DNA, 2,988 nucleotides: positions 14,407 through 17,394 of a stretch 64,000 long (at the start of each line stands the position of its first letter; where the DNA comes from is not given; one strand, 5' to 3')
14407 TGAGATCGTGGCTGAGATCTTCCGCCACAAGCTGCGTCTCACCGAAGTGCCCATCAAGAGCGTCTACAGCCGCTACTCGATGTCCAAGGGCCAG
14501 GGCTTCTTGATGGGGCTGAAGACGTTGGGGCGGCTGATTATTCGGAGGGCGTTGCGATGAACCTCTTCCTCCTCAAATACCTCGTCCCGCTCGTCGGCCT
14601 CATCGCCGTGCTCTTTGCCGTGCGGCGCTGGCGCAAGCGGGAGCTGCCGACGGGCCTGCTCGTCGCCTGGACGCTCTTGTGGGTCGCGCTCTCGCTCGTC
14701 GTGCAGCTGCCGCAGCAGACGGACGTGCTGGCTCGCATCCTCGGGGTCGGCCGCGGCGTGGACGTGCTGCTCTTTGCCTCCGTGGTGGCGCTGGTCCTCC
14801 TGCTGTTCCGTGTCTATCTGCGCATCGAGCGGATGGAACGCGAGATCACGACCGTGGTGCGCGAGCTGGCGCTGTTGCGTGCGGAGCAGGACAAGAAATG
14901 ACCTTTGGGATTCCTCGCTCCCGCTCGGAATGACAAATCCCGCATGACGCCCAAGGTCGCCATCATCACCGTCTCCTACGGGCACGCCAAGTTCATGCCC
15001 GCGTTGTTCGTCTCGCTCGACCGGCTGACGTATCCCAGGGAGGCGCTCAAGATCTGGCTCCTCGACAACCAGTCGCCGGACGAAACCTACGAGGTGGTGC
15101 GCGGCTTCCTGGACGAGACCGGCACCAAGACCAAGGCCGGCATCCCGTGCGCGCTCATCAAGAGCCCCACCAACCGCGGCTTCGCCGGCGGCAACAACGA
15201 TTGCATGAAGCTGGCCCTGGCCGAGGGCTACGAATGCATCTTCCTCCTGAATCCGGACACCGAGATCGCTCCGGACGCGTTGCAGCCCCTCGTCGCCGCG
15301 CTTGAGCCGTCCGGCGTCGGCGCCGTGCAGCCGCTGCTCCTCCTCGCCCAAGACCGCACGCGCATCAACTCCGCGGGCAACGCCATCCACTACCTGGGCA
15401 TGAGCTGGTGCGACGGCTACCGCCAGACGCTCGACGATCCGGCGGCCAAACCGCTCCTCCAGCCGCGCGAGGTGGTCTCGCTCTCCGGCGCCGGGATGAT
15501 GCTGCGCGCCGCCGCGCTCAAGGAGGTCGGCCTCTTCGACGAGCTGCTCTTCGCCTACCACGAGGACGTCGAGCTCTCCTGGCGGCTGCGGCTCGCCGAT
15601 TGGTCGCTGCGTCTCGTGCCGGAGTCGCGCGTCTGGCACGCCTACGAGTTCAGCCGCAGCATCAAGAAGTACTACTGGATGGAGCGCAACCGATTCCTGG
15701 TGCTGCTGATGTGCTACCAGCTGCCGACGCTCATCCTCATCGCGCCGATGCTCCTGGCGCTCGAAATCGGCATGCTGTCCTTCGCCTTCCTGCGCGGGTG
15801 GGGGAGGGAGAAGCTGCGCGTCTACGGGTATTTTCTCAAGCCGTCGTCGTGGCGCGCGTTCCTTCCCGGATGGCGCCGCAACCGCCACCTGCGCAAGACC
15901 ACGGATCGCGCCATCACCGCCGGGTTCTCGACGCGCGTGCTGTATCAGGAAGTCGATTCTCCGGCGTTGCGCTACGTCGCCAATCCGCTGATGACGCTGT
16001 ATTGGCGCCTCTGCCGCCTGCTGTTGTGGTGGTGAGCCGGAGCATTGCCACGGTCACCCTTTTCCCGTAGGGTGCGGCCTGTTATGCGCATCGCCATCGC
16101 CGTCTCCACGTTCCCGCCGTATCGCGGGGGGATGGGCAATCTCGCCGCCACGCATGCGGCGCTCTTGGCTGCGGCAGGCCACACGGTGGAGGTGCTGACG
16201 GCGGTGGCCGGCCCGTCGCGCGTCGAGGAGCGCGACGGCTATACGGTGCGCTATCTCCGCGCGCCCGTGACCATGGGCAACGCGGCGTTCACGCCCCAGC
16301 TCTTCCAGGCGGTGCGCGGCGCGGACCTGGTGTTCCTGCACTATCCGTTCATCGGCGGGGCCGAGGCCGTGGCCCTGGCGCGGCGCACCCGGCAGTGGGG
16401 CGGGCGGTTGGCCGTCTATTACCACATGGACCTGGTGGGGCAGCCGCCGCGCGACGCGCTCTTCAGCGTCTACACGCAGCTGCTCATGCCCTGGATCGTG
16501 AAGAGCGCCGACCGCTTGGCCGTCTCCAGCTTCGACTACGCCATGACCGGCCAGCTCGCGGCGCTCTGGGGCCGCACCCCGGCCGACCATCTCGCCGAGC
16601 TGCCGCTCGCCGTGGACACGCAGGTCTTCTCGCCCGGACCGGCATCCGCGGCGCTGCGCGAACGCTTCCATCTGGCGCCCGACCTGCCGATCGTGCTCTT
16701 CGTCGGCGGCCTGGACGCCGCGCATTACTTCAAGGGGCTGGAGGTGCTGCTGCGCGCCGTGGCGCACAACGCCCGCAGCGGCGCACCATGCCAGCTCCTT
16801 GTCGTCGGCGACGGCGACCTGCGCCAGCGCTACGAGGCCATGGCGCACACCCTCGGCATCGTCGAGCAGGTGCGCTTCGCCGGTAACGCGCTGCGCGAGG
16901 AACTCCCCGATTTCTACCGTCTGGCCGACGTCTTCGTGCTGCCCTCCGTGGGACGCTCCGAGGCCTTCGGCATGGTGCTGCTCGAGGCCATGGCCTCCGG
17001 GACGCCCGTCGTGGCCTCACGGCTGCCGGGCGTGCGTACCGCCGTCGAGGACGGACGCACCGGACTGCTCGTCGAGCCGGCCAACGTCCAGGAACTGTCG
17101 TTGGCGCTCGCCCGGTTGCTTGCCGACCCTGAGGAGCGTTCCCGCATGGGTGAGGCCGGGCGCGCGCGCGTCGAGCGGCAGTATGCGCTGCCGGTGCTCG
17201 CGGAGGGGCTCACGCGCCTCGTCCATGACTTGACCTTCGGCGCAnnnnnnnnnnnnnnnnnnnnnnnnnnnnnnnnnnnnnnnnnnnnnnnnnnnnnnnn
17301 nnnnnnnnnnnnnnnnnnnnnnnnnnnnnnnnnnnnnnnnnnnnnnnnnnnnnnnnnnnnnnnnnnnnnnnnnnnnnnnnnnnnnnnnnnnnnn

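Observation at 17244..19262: Single polypeptide combining a GT4 glycosyltransferase with a C-terminal SAM-dependent methyltransferase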

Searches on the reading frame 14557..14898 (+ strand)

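Call 8: search_protein_families(library=pfam, proteins=[window:14557-14898:+], max_evalue=0.001)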
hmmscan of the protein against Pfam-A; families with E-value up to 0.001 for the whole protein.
window:14557-14898:+ (114 aa): 1 family
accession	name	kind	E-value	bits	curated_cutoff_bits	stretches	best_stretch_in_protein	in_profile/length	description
PF10066.14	DUF2304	-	7.8e-23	81.2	25.5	1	7-110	3-106/106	Uncharacterized conserved protein (DUF2304)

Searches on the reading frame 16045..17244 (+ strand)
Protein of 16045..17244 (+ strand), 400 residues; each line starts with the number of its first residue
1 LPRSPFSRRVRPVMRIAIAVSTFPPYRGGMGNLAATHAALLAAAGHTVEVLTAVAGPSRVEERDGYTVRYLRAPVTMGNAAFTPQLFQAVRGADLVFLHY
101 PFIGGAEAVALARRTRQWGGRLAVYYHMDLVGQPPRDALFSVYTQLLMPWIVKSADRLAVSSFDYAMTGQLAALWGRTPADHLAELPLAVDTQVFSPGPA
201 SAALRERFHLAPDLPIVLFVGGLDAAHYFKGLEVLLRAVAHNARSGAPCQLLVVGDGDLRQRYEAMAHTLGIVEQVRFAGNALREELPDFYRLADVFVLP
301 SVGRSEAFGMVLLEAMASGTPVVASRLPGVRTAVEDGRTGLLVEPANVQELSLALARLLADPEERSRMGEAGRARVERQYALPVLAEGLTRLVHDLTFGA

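Call 8: search_protein_families(library=pfam, proteins=[window:16045-17244:+], max_evalue=0.001)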
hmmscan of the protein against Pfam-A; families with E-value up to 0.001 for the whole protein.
window:16045-17244:+ (400 aa): 6 families
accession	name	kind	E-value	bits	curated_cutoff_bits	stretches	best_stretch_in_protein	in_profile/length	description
PF00534.26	Glycos_transf_1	-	8.3e-42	143.1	26.4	1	206-374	7-171/172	Glycosyl transferases group 1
PF13692.12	Glyco_trans_1_4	-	1.8e-37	129.2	27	1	215-361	2-142/142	Glycosyl transferases group 1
PF13524.12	Glyco_trans_1_2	-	1.1e-12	48.6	25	1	250-380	16-133/144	Glycosyl transferase-like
PF20706.3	GT4-conflict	-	1.5e-11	44.4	26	1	188-341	170-327/385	Family 4 Glycosyltransferase in conflict systems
PF13439.12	Glyco_transf_4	-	4.9e-11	43.4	28.5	1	28-162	2-141/170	Glycosyltransferase Family 4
PF13579.12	Glyco_trans_4_4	-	1.5e-08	35.6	29.7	1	28-163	1-136/158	Glycosyl transferase 4-like domain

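Call 44: search_protein_families(library=ncbifam, proteins=[window:16045-17244:+], max_evalue=1e-8)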
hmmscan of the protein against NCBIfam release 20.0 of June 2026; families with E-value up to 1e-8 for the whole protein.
window:16045-17244:+ (400 aa): 27 families (the best 25 are shown)
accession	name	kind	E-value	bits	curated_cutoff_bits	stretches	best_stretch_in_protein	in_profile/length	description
TIGR03449.1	mycothiol_MshA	equivalog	1.3e-37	129.7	462.5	1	151-376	161-384/406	D-inositol-3-phosphate glycosyltransferase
TIGR03088.1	stp2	hypoth_equivalog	2.1e-32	112.6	409.05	1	188-392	167-369/374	TIGR03088 family PEP-CTERM/XrtA system glycosyltransferase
NF041876.1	EPS_EpsE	equivalog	2.5e-30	106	400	1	227-387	224-387/389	exopolysaccharide biosynthesis GT4 family glycosyltransferase EpsE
TIGR03999.1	thiol_BshA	equivalog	2.3e-29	102.5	273.7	1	186-381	172-358/375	N-acetyl-alpha-D-glucosaminyl L-malate synthase BshA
TIGR04157.1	glyco_rSAM_CFB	subfamily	1e-26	93.9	400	1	201-392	214-405/406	TIGR04157 family glycosyltransferase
TIGR04063.1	stp3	hypoth_equivalog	3.3e-26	92.1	442.05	1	178-379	177-378/397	TIGR04063 family PEP-CTERM/XrtA system glycosyltransferase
TIGR02149.1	glgA_Coryne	subfamily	1e-23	84.1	302.4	1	154-388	144-382/391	glycogen synthase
TIGR04047.1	MSMEG_0565_glyc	hypoth_equivalog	9.1e-23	80.9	259.85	1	166-378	148-357/373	MSMEG_0565 family glycosyltransferase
NF053787.1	GlcN_PG_synth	equivalog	1.8e-22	79.7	480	1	185-393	168-356/361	N-acetylglucosaminyl phosphatidylglycerol synthase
NF007640.0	PRK10307.1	subfamily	4.1e-20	72.1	276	1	160-380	175-391/411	WcaI family glycosyltransferase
NF038295.1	EPS_HpsP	equivalog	3.6e-19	69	550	1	92-389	92-380/388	hormogonium polysaccharide biosynthesis glycosyltransferase HpsP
NF038298.1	EPS_HpsO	equivalog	1.9e-18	66.4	575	1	188-389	176-380/388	hormogonium polysaccharide biosynthesis glycosyltransferase HpsO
NF038229.1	Glyco4_Geo_Pelo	equivalog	1.7e-17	63.5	400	1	230-395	174-335/338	GPMC system family 4 glycosyltransferase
NF012028.0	PRK15484.1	subfamily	4.1e-17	62.3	618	1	202-387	181-369/380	lipopolysaccharide N-acetylglucosaminyltransferase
NF047684.1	TeichurnBiosyTuaC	equivalog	4e-16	58.9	550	1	182-389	186-382/391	teichuronic acid biosynthesis protein TuaC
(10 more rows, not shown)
